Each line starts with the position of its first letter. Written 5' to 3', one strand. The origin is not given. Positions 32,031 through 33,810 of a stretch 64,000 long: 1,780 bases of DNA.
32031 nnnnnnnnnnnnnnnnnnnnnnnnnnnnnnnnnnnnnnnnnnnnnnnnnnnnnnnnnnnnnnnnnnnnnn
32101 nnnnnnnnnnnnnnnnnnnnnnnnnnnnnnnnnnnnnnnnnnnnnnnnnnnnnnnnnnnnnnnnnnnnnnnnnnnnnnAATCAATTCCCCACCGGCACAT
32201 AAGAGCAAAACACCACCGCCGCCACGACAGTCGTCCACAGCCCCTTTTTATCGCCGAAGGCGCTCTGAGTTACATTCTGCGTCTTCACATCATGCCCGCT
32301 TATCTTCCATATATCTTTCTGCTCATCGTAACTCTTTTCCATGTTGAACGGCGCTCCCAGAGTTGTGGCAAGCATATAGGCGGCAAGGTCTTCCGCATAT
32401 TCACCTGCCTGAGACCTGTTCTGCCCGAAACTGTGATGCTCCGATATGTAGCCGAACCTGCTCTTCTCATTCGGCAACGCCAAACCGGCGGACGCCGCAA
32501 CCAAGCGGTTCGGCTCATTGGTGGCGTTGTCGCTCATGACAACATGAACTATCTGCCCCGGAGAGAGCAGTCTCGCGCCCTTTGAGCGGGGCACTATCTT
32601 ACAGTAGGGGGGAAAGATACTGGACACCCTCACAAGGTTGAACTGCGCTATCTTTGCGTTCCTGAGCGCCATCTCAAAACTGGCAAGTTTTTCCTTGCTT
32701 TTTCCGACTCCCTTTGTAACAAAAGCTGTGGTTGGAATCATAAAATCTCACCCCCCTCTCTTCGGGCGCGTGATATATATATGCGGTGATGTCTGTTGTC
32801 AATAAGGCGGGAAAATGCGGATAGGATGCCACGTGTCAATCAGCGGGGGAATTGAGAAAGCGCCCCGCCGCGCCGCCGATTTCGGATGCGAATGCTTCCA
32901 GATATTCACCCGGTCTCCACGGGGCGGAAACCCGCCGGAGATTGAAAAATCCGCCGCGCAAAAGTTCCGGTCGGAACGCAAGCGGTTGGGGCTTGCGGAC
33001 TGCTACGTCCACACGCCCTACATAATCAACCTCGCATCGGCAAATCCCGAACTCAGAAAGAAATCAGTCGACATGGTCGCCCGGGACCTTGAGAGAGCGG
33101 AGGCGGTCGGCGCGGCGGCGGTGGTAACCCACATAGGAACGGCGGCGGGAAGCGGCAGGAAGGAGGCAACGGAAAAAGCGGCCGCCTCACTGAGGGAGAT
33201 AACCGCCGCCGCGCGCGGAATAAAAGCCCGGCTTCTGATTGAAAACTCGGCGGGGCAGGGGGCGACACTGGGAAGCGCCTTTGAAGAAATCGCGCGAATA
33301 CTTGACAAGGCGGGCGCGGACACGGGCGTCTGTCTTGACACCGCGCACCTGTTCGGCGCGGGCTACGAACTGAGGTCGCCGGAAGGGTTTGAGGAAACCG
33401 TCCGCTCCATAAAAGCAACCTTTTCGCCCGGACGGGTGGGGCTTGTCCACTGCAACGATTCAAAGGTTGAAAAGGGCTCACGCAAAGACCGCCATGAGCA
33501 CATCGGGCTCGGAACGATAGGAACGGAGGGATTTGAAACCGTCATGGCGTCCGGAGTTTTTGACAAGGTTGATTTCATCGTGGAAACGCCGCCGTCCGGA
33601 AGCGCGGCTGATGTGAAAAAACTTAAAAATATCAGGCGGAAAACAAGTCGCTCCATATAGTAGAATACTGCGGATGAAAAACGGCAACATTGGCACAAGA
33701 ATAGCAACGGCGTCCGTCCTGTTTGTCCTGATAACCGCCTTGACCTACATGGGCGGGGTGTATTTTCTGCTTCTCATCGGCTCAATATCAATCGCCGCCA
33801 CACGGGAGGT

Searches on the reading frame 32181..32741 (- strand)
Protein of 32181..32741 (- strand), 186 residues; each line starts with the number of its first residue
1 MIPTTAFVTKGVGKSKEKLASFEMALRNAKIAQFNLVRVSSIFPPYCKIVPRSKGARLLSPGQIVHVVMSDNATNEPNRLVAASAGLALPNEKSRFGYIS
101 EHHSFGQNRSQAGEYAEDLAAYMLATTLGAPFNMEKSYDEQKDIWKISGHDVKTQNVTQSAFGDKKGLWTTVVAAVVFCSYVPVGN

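Call 3: search_protein_families(library=pfam, proteins=[window:32181-32741:-], max_evalue=0.01)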
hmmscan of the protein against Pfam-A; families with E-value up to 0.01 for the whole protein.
window:32181-32741:- (186 aa): 1 family
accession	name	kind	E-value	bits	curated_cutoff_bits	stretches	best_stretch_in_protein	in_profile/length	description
PF01862.21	PvlArgDC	-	2.1e-58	197.2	22.7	1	2-178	1-160/161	Pyruvoyl-dependent arginine decarboxylase (PvlArgDC)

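Call 5: search_protein_families(library=ncbifam, proteins=[window:32181-32741:-], max_evalue=0.01)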
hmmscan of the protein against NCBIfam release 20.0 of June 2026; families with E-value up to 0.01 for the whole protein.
window:32181-32741:- (186 aa): 2 families
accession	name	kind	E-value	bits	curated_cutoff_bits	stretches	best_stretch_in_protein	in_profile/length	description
NF009064.0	PRK12398.1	equivalog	1.9e-55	187.4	207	1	1-179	5-164/165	pyruvoyl-dependent arginine decarboxylase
TIGR00286.1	TIGR00286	equivalog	1.2e-34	119.3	106.95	1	2-127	2-122/152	pyruvoyl-dependent arginine decarboxylase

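Call 14: find_encoding_contigs(protein=window:32181-32741:-, flank=10000, max_places=10)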
Protein window:32181-32741:- (186 aa): 13 contigs read that carry it; 10 places shown.
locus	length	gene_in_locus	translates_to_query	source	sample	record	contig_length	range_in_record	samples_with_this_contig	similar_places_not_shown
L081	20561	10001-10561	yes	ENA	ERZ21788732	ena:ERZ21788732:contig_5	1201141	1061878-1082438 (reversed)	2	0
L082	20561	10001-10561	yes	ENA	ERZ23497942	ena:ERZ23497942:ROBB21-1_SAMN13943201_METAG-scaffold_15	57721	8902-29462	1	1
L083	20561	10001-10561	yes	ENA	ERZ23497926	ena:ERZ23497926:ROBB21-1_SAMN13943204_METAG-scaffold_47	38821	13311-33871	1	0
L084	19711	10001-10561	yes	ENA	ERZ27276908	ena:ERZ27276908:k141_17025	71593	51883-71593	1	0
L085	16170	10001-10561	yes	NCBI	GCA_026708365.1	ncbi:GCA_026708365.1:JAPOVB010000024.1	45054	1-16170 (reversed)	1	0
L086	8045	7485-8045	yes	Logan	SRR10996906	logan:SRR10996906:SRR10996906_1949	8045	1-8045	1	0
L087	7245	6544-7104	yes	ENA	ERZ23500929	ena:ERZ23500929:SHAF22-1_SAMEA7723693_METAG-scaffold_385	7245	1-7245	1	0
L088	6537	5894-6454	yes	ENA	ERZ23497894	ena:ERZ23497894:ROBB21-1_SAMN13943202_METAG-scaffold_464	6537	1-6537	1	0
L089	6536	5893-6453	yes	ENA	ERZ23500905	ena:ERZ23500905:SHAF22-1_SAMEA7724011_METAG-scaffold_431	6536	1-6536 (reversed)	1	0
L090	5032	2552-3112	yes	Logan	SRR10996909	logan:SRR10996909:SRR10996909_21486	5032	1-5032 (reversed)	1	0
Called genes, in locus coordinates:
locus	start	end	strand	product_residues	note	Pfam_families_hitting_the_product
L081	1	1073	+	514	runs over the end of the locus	PF14716:HHH_8, PF00633:HHH (faint), PF14520:HHH_5 (weak), PF02811:PHP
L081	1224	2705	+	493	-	PF22745:Nlig-Ia, PF01653:DNA_ligase_aden, PF03120:OB_DNA_ligase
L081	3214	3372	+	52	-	-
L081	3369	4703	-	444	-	PF01551:Peptidase_M23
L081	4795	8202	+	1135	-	PF04357:TamB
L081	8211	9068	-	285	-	PF01148:CTP_transf_1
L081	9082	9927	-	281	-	PF01261:AP_endonuc_2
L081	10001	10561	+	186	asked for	PF01862:PvlArgDC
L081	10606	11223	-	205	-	-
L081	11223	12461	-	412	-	PF00171:Aldedh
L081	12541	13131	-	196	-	PF01583:APS_kinase, PF08433:KTI12 (weak)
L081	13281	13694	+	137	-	PF00334:NDK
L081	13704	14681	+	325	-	PF21694:DNA_pol3_delta_C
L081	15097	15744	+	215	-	PF00923:TAL_FSA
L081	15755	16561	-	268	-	PF00348:polyprenyl_synt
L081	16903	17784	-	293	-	PF01379:Porphobil_deam, PF03900:Porphobil_deamC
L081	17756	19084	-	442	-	PF05201:GlutR_N, PF01488:Shikimate_DH, PF00745:GlutR_dimer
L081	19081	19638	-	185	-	PF01227:GTP_cyclohydroI, PF14489:QueF (weak)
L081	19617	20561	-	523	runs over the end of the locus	PF01059:Oxidored_q5_N (weak), PF00361:Proton_antipo_M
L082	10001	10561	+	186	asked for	PF01862:PvlArgDC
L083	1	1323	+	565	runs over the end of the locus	PF14716:HHH_8, PF00633:HHH (faint), PF14520:HHH_5 (weak), PF02811:PHP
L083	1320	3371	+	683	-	PF22745:Nlig-Ia, PF01653:DNA_ligase_aden, PF03120:OB_DNA_ligase, PF14520:HHH_5 (faint), PF12826:HHH_2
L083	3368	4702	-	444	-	PF01551:Peptidase_M23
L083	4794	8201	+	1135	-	PF04357:TamB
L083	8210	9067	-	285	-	PF01148:CTP_transf_1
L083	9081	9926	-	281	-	PF01261:AP_endonuc_2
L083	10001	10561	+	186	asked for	PF01862:PvlArgDC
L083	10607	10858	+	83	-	-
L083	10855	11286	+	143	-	-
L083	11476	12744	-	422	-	PF10117:McrBC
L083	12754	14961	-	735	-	PF07728:AAA_5, PF28529:McrB_lid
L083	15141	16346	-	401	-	PF04326:SLFN_AlbA_2, PF13749:HATPase_c_4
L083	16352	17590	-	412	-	PF00171:Aldedh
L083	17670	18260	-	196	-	PF01583:APS_kinase, PF08433:KTI12 (weak), PF13671:AAA_33 (faint)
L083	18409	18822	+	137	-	PF00334:NDK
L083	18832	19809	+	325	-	PF21694:DNA_pol3_delta_C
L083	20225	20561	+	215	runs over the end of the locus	PF00923:TAL_FSA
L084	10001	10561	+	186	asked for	PF01862:PvlArgDC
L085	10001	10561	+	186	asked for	PF01862:PvlArgDC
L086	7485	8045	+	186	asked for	PF01862:PvlArgDC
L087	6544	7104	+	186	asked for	PF01862:PvlArgDC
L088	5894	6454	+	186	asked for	PF01862:PvlArgDC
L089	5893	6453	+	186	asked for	PF01862:PvlArgDC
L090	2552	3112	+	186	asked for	PF01862:PvlArgDC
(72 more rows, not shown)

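Call 30: search_protein_families(library=pfam, proteins=[L081:10606-11226:-, L083:10607-10858:+, L083:10855-11286:+, L083:11476-12744:-, L083:12754-15012:-], max_evalue=0.05)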
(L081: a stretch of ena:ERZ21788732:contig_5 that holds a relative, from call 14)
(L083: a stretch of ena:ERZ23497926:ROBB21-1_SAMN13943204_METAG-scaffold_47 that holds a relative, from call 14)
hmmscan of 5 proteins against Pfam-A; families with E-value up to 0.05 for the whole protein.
L081:10606-11226:- (206 aa): 0 families

L083:10607-10858:+ (83 aa): 2 families
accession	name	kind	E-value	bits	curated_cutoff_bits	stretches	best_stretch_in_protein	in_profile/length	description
PF19891.5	DUF6364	-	0.00085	20.2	27.3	1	2-40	4-39/70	Family of unknown function (DUF6364)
PF09957.15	VapB_antitoxin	-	0.0071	16.7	23.4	1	1-17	1-17/47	Bacterial antitoxin of type II TA system, VapB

L083:10855-11286:+ (143 aa): 1 family
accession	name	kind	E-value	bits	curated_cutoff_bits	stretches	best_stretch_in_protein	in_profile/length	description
PF01850.27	PIN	-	5.1e-05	24.3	23.6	1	2-133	1-116/120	PIN domain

L083:11476-12744:- (422 aa): 1 family
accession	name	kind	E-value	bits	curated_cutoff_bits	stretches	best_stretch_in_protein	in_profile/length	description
PF10117.15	McrBC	-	8e-69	232.4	23.9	1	54-373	2-318/318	McrBC 5-methylcytosine restriction system component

L083:12754-15012:- (752 aa): 3 families
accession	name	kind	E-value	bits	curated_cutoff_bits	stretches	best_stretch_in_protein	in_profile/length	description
PF07728.20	AAA_5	-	1.8e-12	47.9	22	1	450-601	18-139/139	AAA domain (dynein-related subfamily)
PF00004.35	AAA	-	0.0042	18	21.2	0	305-328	2-25/131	ATPase family associated with various cellular activities (AAA)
PF13401.12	AAA_22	-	0.013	16.3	27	0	306-359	10-59/130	AAA domain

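Call 31: search_protein_families(library=padloc, proteins=[L081:10606-11226:-, L083:10855-11286:+, L083:11476-12744:-, L083:12754-15012:-], max_evalue=10)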
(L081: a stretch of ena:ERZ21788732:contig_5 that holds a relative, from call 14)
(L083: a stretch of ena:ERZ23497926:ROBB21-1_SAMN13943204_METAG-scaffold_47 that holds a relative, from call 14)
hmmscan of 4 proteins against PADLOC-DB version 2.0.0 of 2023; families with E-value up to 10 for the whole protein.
L081:10606-11226:- (206 aa): 0 families

L083:10855-11286:+ (143 aa): 0 families

L083:11476-12744:- (422 aa): 0 families

L083:12754-15012:- (752 aa): 4 families
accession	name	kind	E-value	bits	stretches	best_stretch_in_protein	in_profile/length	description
PDLC03547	REase_II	-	3.8e-18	63.4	1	460-603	292-440/585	Type II restriction enzyme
PDLC03448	REase_II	-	5.2e-16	55.9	1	488-661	598-779/857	Type II restriction enzyme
PDLC04140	mad8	-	0.0076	13.8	1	306-523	32-203/314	mads_8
PDLC02196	IetA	-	0.014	12.8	1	295-317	116-138/374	-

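Call 57: search_protein_families(library=phrogs, proteins=[L081:10606-11226:-], max_evalue=0.001)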
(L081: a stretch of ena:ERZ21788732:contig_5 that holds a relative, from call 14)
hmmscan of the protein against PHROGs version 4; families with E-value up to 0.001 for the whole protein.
L081:10606-11226:- (206 aa): 0 families

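Call 83: search_solved_structures(query=L081:10606-11226:-, max_evalue=1)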
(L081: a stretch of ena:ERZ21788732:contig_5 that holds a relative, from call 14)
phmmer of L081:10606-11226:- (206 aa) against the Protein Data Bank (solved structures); distinct sequences matched with E-value up to 1: 0.

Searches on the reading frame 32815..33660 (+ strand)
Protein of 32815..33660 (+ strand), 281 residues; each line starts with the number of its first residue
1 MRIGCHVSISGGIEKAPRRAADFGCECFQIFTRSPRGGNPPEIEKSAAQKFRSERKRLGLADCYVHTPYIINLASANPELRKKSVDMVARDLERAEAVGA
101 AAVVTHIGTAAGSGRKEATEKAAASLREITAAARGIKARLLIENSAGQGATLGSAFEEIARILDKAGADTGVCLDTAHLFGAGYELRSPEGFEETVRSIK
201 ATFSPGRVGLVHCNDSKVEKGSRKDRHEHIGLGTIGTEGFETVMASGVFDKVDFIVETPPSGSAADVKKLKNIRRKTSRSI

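Call 3: search_protein_families(library=pfam, proteins=[window:32815-33660:+], max_evalue=0.01)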
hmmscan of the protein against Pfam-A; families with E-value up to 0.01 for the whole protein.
window:32815-33660:+ (281 aa): 1 family
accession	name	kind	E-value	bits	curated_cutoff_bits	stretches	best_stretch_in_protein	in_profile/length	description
PF01261.30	AP_endonuc_2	-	6.7e-48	164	31.1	1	18-262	2-233/249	Xylose isomerase-like TIM barrel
